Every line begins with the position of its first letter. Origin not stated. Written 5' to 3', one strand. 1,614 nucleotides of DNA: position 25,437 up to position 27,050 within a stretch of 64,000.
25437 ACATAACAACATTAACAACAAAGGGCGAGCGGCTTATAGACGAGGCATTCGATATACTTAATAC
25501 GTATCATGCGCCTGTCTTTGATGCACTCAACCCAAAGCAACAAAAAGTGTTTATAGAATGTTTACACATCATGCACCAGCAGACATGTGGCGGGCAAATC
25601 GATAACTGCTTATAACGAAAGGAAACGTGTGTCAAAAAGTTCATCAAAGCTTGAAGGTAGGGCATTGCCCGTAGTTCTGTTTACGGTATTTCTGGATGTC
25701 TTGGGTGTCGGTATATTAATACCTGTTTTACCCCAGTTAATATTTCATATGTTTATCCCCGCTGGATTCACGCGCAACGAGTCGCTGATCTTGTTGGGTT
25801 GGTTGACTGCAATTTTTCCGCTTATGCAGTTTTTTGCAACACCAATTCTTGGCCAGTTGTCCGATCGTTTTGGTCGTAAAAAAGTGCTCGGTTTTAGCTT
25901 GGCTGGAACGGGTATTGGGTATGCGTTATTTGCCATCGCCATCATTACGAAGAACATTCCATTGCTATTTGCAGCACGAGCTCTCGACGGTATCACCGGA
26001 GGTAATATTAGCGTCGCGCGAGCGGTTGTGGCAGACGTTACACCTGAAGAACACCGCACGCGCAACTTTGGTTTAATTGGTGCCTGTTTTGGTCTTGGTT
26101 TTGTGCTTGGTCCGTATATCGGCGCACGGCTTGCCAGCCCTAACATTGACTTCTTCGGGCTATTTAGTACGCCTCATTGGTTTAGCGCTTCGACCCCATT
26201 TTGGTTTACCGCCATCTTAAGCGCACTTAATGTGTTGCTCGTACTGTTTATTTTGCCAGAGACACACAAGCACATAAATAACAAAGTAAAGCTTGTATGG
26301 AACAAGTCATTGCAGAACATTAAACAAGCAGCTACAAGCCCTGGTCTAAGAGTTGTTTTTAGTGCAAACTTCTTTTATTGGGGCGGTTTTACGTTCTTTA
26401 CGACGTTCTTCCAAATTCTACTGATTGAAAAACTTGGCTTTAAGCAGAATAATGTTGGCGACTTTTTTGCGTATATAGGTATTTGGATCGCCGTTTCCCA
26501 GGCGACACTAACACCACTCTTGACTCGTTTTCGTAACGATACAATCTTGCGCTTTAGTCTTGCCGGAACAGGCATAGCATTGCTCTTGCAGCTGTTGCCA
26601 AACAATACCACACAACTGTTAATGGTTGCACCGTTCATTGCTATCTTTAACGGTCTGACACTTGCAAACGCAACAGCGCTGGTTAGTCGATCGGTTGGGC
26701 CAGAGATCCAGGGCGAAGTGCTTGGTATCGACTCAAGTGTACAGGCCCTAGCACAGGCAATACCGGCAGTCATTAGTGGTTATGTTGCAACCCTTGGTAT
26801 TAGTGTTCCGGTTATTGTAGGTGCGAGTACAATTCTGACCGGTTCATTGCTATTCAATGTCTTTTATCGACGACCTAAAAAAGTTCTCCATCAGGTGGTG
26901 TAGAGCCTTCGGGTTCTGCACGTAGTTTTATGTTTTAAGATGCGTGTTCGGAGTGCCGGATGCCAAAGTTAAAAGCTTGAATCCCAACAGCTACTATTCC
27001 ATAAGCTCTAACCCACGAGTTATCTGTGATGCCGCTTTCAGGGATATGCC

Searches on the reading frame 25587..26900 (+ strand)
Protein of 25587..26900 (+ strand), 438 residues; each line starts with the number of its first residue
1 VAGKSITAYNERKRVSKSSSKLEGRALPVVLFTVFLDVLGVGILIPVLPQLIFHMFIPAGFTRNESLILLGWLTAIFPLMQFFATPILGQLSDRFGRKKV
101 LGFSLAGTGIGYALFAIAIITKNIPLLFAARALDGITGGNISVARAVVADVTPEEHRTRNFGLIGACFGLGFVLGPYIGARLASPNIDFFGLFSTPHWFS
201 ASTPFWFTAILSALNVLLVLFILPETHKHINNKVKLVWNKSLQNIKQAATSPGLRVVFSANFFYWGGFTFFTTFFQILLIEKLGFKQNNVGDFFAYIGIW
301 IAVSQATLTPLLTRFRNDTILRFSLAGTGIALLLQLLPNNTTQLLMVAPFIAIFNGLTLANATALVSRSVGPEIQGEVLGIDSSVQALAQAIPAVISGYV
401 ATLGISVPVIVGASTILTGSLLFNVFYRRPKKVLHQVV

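Call 65: search_protein_families(library=pfam, proteins=[window:25587-26900:+], max_evalue=0.00001)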
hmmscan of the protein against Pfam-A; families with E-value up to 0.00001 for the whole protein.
window:25587-26900:+ (438 aa): 3 families
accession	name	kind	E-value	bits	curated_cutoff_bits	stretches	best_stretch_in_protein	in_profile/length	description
PF07690.21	MFS_1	-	1.1e-47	163.1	33.4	2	31-304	2-251/347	Major Facilitator Superfamily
PF12832.13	MFS_1_like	-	1.1e-13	51.5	25.2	0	209-400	163-361/373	MFS_1 like family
PF00083.30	Sugar_tr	-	7.8e-13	48.5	22.3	1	64-227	42-195/452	Sugar (and other) transporter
